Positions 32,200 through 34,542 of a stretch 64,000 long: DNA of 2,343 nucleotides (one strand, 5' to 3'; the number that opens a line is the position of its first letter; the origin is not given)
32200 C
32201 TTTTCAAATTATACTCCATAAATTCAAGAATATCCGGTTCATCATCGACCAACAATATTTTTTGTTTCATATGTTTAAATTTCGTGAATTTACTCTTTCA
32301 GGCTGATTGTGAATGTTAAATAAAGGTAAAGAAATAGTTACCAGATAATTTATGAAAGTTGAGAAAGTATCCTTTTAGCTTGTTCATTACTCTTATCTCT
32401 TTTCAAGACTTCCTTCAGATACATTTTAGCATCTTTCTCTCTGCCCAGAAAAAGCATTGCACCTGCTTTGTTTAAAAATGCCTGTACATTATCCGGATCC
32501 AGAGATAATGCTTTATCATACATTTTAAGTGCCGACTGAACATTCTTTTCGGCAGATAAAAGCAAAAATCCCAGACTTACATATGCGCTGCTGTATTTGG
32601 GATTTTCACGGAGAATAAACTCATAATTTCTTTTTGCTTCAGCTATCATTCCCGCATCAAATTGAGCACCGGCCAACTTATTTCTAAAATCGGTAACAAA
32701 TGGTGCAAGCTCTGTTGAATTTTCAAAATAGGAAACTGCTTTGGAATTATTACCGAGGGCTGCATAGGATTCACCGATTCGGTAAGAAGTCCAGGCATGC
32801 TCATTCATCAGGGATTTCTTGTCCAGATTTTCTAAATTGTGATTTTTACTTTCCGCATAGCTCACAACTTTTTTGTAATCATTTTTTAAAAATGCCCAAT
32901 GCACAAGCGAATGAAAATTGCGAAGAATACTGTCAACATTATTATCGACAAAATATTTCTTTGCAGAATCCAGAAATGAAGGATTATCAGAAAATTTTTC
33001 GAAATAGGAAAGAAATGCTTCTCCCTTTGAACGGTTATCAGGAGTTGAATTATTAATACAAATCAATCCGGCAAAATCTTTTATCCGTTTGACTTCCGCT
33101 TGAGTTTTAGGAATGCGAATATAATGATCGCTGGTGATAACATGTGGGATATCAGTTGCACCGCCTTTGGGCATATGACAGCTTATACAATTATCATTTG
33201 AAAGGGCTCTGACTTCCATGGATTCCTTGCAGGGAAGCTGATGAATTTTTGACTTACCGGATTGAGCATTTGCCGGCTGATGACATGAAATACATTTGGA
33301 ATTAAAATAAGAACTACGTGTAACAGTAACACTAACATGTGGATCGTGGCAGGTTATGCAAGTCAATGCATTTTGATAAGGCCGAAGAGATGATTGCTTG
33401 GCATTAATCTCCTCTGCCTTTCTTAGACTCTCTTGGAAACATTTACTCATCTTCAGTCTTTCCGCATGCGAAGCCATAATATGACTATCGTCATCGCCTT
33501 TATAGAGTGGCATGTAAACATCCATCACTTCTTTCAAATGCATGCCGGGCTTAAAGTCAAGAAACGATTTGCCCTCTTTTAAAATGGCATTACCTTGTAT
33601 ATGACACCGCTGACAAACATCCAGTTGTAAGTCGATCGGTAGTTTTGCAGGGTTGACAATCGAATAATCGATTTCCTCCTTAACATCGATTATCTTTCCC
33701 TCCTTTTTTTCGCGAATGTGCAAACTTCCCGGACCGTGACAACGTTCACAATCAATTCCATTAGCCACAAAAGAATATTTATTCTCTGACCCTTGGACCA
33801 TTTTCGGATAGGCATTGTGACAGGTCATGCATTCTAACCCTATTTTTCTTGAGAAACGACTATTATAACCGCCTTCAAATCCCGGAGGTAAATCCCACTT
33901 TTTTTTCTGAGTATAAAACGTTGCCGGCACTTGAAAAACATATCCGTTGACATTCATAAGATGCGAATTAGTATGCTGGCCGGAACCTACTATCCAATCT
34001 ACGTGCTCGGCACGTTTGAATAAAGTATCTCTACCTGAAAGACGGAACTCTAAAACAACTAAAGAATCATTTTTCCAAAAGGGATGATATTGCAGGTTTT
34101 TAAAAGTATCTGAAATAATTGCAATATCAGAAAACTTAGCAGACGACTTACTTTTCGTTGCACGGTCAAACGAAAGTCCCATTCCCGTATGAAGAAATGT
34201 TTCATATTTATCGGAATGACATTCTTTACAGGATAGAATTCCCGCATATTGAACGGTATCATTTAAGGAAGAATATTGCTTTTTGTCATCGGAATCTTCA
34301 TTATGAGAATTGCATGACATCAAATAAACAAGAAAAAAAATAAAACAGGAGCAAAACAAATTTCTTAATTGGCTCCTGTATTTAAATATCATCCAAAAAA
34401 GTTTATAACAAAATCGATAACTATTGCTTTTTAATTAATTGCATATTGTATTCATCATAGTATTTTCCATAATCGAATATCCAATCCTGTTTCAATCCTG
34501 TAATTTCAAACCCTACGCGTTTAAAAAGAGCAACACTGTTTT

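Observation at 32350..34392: Heptaheme cytochrome c-TPR lipoprotein next to a two-component system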

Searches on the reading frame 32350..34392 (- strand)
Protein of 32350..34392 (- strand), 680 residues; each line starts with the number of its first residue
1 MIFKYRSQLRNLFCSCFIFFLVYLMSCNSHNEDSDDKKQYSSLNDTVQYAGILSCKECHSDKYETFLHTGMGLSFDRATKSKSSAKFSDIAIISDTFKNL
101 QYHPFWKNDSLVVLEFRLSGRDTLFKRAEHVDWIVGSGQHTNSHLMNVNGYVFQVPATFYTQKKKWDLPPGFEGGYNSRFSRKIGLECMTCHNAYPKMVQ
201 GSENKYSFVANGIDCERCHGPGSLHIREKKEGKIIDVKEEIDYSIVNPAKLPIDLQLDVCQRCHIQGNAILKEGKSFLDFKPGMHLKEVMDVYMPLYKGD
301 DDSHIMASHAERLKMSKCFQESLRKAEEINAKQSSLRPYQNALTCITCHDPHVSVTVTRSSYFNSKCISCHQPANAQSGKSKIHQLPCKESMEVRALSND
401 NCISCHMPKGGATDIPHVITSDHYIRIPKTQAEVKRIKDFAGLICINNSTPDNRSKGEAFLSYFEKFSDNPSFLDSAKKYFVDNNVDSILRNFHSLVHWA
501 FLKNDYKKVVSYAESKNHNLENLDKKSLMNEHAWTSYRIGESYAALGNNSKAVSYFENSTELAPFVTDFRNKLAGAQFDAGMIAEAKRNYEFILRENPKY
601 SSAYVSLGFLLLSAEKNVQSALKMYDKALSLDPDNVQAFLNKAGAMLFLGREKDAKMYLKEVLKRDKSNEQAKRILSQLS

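Call 3: search_protein_families(library=pfam, proteins=[window:32350-34392:-], max_evalue=0.01)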
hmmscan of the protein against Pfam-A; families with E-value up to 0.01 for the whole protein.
window:32350-34392:- (680 aa): 19 families
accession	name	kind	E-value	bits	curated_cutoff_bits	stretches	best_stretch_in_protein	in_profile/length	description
PF14559.12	TPR_19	-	8e-13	49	25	1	614-679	3-68/68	Tetratricopeptide repeat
PF13181.12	TPR_8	-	3.1e-10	39.8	25.7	1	537-564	5-32/34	Tetratricopeptide repeat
PF00515.34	TPR_1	-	6.5e-10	38.8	27.8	0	612-635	11-34/34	Tetratricopeptide repeat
PF13428.12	TPR_14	-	3.9e-09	36.7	23.5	0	611-643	10-42/44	Tetratricopeptide repeat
PF22113.1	Mtrc-MtrF_II-IV_dom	-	5.9e-08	32.9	30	2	256-409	27-166/176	Outer membrane cytochrome MtrC/MtrF-like, domains II/IV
PF07719.23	TPR_2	-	6.2e-08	32.6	27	0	537-564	5-32/34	Tetratricopeptide repeat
PF13431.12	TPR_17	-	2e-07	31.2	24.4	1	625-655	2-32/34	Tetratricopeptide repeat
PF13432.12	TPR_16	-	2.4e-07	31.5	32.7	1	577-635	7-64/65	Tetratricopeptide repeat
PF13424.12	TPR_12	-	2.4e-07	31.3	30.1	0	602-667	4-76/77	Tetratricopeptide repeat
PF14522.11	Cytochrome_C7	-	3.9e-07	30.2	24.8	0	184-264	12-66/67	Cytochrome c7 and related cytochrome c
PF13174.12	TPR_6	-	5.8e-07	30.2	26.3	0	537-558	4-25/33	Tetratricopeptide repeat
PF23914.1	TPR_CcmH_CycH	-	9.7e-07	29.2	42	1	594-675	43-126/158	Cytochrome c-type biogenesis protein H TPR domain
PF14537.11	Cytochrom_c3_2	-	1.4e-06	29.1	25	1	340-407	4-65/79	Cytochrome c3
PF13435.11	Cytochrome_C554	-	1.2e-05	26.6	20.8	1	186-220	49-84/84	Cytochrome c554 and c-prime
PF09699.15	Paired_CXXCH_1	-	0.00011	22.2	20.6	0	344-354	8-18/41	Doubled CXXCH motif (Paired_CXXCH_1)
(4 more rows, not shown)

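Call 4: search_protein_families(library=ncbifam, proteins=[window:32350-34392:-], max_evalue=0.01)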
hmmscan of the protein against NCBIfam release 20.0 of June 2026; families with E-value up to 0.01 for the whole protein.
window:32350-34392:- (680 aa): 17 families
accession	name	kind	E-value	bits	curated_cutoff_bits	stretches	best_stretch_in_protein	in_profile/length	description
NF041028.1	decahem_GSU2203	exception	7.9e-14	51.6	325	1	187-382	38-215/317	GSU2203 family decaheme c-type cytochrome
TIGR02917.1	PEP_TPR_lipo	equivalog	4.7e-12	44.6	312.2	1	514-678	104-269/899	XrtA/PEP-CTERM system TPR-repeat protein PrsT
TIGR03508.1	decahem_SO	subfamily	2.9e-10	40.1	192.2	1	187-412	4-202/258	DmsE family decaheme c-type cytochrome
TIGR02552.1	LcrH_SycD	equivalog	6.3e-09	35.7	104.8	1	574-675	25-125/136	SycD/LcrH family type III secretion system chaperone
NF008391.2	PRK11189.1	equivalog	7.2e-08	32.3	250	1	581-668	79-165/297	lipoprotein NlpI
NF041198.1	UshA_like_PCGU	equivalog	7.6e-08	31.4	275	1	182-238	439-493/519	UshA-like (seleno)protein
TIGR03939.1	PGA_TPR_OMP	equivalog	2.5e-07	29.3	366.65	1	504-649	57-201/800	poly-beta-1,6 N-acetyl-D-glucosamine export porin PgaA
NF040959.1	MamA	equivalog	3.7e-07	29.8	200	1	579-673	49-142/204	magnetosome protein MamA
NF033762.1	social_mot_Tgl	equivalog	3.5e-06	26.5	225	1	571-663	35-127/252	social motility TPR repeat lipoprotein Tgl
TIGR00990.1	3a0801s09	subfamily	4.5e-06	25.6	757.25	1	505-646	303-443/615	mitochondrial import receptor subunit TOM70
TIGR02521.1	type_IV_pilW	equivalog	2.5e-05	23.9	154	1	567-660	31-123/234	type IV pilus biogenesis/stability protein PilW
NF033920.0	C39_PA2778_fam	equivalog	5.9e-05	22.6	150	1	583-664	172-252/255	PA2778 family cysteine peptidase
NF033758.1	gliding_GltE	equivalog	0.00048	19.2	225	1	539-656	228-341/411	adventurous gliding motility TPR repeat lipoprotein GltE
NF002725.1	PRK02603.1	equivalog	0.0016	18.5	143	0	576-654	45-124/173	photosystem I assembly protein Ycf3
TIGR02795.1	tol_pal_ybgF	equivalog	0.0019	18.8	90.1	0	536-603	42-112/119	tol-pal system protein YbgF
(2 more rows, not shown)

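Call 5: find_homologous_proteins(query=window:32350-34392:-, max_evalue=0.00001)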
Query window:32350-34392:- (680 aa): 4942 proteins with E <= 0.00001 among 8000 candidates; the best 120 are listed.
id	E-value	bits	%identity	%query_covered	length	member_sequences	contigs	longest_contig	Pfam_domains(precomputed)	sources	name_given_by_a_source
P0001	0.0e+0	1576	100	100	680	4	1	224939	PF13431.13,PF23914.2,PF14537.12,PF13428.13,PF14522.12,PF14559.13,PF13435.12,PF00515.35,PF13424.13,PF13432.13,PF13181.13,PF07719.24,PF13174.13,PF22113.2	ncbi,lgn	-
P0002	0.0e+0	1307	80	100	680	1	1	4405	PF13431.13,PF23914.2,PF14537.12,PF13414.13,PF13428.13,PF14522.12,PF14559.13,PF13435.12,PF00515.35,PF13424.13,PF13432.13,PF13181.13,PF07719.24,PF13174.13,PF22113.2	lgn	-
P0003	0.0e+0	1197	80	91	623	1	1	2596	PF14537.12,PF13181.13,PF14522.12,PF22113.2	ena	-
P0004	0.0e+0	1030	64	99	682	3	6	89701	PF14559.13,PF13431.13,PF09699.16,PF14537.12,PF13435.12,PF00515.35,PF13432.13,PF13428.13,PF13181.13,PF07719.24,PF14522.12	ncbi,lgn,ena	-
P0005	0.0e+0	1023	64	100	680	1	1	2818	PF13431.13,PF09699.16,PF14537.12,PF13428.13,PF14522.12,PF14559.13,PF13435.12,PF00515.35,PF13424.13,PF13432.13,PF13181.13,PF07719.24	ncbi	-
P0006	0.0e+0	1014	64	98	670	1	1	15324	PF13431.13,PF23914.2,PF09699.16,PF14537.12,PF13414.13,PF13428.13,PF14522.12,PF14559.13,PF13435.12,PF00515.35,PF13424.13,PF13432.13,PF13181.13,PF07719.24,PF13174.13,PF22113.2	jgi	jgi:hypothetical protein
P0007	0.0e+0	1010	61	100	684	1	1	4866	PF13431.13,PF09699.16,PF13428.13,PF14522.12,PF14559.13,PF13435.12,PF00515.35,PF13424.13,PF13432.13,PF13181.13,PF07719.24,PF22113.2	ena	-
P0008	5.3e-298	1008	63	98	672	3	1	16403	PF13431.13,PF23914.2,PF09699.16,PF14537.12,PF13414.13,PF13428.13,PF14522.12,PF14559.13,PF13435.12,PF00515.35,PF13424.13,PF13432.13,PF13181.13,PF07719.24,PF13174.13,PF22113.2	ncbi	-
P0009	9.3e-296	1001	63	98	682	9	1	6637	PF14559.13,PF13431.13,PF14537.12,PF00515.35,PF13424.13,PF13432.13,PF13181.13,PF07719.24,PF14522.12,PF22113.2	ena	-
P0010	1.1e-294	997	62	98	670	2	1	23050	PF13431.13,PF23914.2,PF09699.16,PF14537.12,PF13414.13,PF13428.13,PF14522.12,PF14559.13,PF13435.12,PF00515.35,PF12895.14,PF13424.13,PF13432.13,PF13181.13,PF07719.24,PF13174.13,PF22113.2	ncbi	-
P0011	2.9e-293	993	63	98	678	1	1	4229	PF13431.13,PF14537.12,PF13414.13,PF13428.13,PF14522.12,PF14559.13,PF13435.12,PF00515.35,PF13432.13,PF13181.13,PF07719.24,PF22113.2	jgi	jgi:hypothetical protein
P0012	1.2e-292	991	63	96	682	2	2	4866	PF13431.13,PF09699.16,PF14537.12,PF13428.13,PF14522.12,PF14559.13,PF13435.12,PF00515.35,PF13424.13,PF13432.13,PF13181.13,PF07719.24,PF22113.2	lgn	-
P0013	4.9e-290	982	62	97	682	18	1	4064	PF14559.13,PF09699.16,PF14537.12,PF00515.35,PF13181.13,PF14522.12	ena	-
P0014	6.1e-288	975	62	97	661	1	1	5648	PF13431.13,PF09699.16,PF14537.12,PF13176.13,PF13428.13,PF14522.12,PF14559.13,PF00515.35,PF13424.13,PF13432.13,PF13181.13,PF07719.24,PF22113.2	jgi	-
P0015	8.2e-284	961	61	99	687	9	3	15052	PF13431.13,PF23914.2,PF09699.16,PF14537.12,PF13414.13,PF13428.13,PF14522.12,PF14559.13,PF00515.35,PF13424.13,PF13432.13,PF13181.13,PF07719.24,PF22113.2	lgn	-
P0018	4.4e-270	916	64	90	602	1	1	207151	PF13431.13,PF23914.2,PF09699.16,PF13414.13,PF13176.13,PF13428.13,PF14522.12,PF14559.13,PF24575.2,PF00515.35,PF12895.14,PF13424.13,PF13432.13,PF13181.13,PF07719.24,PF13174.13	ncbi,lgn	-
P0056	1.3e-253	862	55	98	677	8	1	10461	PF14853.13,PF13431.13,PF23914.2,PF09699.16,PF14537.12,PF13428.13,PF14522.12,PF14559.13,PF13435.12,PF00515.35,PF13424.13,PF13432.13,PF13181.13,PF07719.24,PF22113.2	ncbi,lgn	ncbi:MAG: multiheme c-type cytochrome [Bacteroidota bacterium]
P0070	2.6e-249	847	54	98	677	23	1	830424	PF13431.13,PF23914.2,PF09699.16,PF13414.13,PF13428.13,PF14522.12,PF14559.13,PF00515.35,PF13424.13,PF13432.13,PF13181.13,PF07719.24,PF13174.13,PF22113.2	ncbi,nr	ncbi:MAG: tetratricopeptide repeat protein [Bacteroidetes bacterium]|nr:tetratricopeptide repeat pro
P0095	1.1e-240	819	54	96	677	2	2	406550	PF14559.13,PF13431.13,PF23914.2,PF14537.12,PF13424.13,PF13428.13,PF13181.13,PF07719.24,PF14522.12,PF13174.13,PF22113.2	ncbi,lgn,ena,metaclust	metaclust:\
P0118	7.2e-237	806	53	95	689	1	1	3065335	PF14559.13,PF13431.13,PF23914.2,PF13435.12,PF13432.13,PF13428.13,PF22113.2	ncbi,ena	-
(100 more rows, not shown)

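Call 7: find_encoding_contigs(protein=P0001, flank=10000, max_places=3)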
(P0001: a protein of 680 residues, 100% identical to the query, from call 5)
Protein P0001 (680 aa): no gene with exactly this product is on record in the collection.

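Call 8: find_related_loci(query=window:32350-34392:-, collection=genome_contigs, flank=8000)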
Query window:32350-34392:- (680 aa) in genome_contigs; peptide patterns used: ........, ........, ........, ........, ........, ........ (x = any residue, [..] = any of these).
161 stretches matched a pattern; 103 encode a relative of the query (tblastn E <= 1e-3); the best 80 are kept; 80 distinct loci.
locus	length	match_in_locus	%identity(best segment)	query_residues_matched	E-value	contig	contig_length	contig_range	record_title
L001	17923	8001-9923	54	32-680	0e+0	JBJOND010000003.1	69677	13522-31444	MAG: Bacteroidota bacterium isolate umpqua_2019_sw_WHONDRS-S19S_0079_A_bin.74 scaffold_0000131, whole genome shotgun seq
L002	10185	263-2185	53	32-680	0e+0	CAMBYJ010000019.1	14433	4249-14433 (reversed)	MAG: Chitinophaga pinensis isolate GH-07nov19-206 genome assembly, contig: GH-07nov19-C5991, whole genome shotgun sequen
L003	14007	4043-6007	52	18-680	0e+0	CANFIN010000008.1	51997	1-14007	MAG: Bacteroidetes bacterium isolate Jr-14may18-136 genome assembly, contig: Jr-14may18-C1045, whole genome shotgun sequ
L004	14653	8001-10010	51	1-679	0e+0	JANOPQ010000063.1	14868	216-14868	MAG: Bacteroidota bacterium isolate VAR_4_metabat_461 VAR_4_k141_926931, whole genome shotgun sequence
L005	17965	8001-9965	52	18-679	0e+0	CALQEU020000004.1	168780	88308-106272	MAG: Bifidobacterium breve isolate HRS-HS12-bin-145 genome assembly, contig: HRSG-H12-C39, whole genome shotgun sequence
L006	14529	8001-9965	52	12-679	0e+0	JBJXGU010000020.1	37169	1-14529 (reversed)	MAG: Bacteroidia bacterium isolate F1F2.bin.178 k127_6135666, whole genome shotgun sequence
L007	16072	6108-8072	51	18-680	0e+0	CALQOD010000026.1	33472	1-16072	MAG: Chitinophaga pinensis isolate HRS-HS6-bin-60 genome assembly, contig: HRS-HS6-C496, whole genome shotgun sequence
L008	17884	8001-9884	52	40-679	0e+0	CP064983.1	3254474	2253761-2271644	MAG: Bacteroidota bacterium isolate Fred_18-Q3-R57-64_BAT3C.517 chromosome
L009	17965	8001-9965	52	18-679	0e+0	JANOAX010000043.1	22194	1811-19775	MAG: Bacteroidota bacterium isolate VAR_18_metabat_267 VAR_18_k141_3570225, whole genome shotgun sequence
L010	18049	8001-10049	49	2-679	0e+0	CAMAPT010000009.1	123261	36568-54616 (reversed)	MAG: Chitinophaga pinensis isolate GE-03apr19-264 genome assembly, contig: GE-03apr19-C54, whole genome shotgun sequence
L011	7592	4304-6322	50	13-679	0e+0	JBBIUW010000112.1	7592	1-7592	MAG: Sphingobacteriaceae bacterium isolate BR1F70218_bin_62 NODE_4290_length_7592_cov_0.832954, whole genome shotgun seq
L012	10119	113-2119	49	1-680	0e+0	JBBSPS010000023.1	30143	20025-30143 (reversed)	MAG: Bacteroidia bacterium isolate LS6_sbin.61 LS6_sbin.61_K_681902_L_30143_cov_9.0000, whole genome shotgun sequence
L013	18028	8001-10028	48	1-680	0e+0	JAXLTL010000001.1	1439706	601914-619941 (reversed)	MAG: Bacteroidia bacterium isolate STL-BAC3 C3.123.fa-1, whole genome shotgun sequence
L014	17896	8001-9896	51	40-679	0e+0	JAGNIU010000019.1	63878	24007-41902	MAG: Bacteroidia bacterium isolate Go_SlAct_bin_27 Go_SlAct_1299_length_63878_cov_13.052313, whole genome shotgun sequen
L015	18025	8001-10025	50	5-679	0e+0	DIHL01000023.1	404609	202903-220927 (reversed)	MAG TPA_asm: Bacteroidetes bacterium UBA5697 UBA5697_contig_106, whole genome shotgun sequence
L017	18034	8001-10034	49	4-679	0e+0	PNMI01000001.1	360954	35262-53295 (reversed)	MAG: Sphingobacteriaceae bacterium isolate FW.025 FD_1000004_360954, whole genome shotgun sequence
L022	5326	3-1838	51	60-679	0e+0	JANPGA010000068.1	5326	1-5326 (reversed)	MAG: Bacteroidota bacterium isolate VAR_69_metabat_68 VAR_69_k141_1300537, whole genome shotgun sequence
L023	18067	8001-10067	47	3-673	0e+0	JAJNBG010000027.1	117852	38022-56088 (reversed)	MAG: Bacteroidetes bacterium isolate C_No_T20_B_bin.102 scaffold_352, whole genome shotgun sequence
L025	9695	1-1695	54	108-680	0e+0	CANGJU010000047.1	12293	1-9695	MAG: Bacteroidetes bacterium isolate Jr-28jun17-226 genome assembly, contig: Jr-28jun17-C7627, whole genome shotgun sequ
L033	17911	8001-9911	48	36-680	0e+0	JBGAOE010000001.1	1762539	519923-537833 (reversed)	MAG: Bacteroidia bacterium isolate MAG_MBR_H10.51 MBRH10-51_opera_contig_2, whole genome shotgun sequence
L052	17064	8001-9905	49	34-679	0e+0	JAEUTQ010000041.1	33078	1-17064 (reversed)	MAG: Bacteroidia bacterium isolate new MAG-333 k141_2814143, whole genome shotgun sequence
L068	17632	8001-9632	26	40-635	7e-62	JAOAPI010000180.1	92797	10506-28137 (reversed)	MAG: Candidatus Sulfotelmatobacter sp. isolate RYN_10 scaffold_1433820, whole genome shotgun sequence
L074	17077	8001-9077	30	40-425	2e-56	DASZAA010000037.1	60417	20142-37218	MAG TPA_asm: Terriglobia bacterium isolate SMAG_U6376 k141_412323, whole genome shotgun sequence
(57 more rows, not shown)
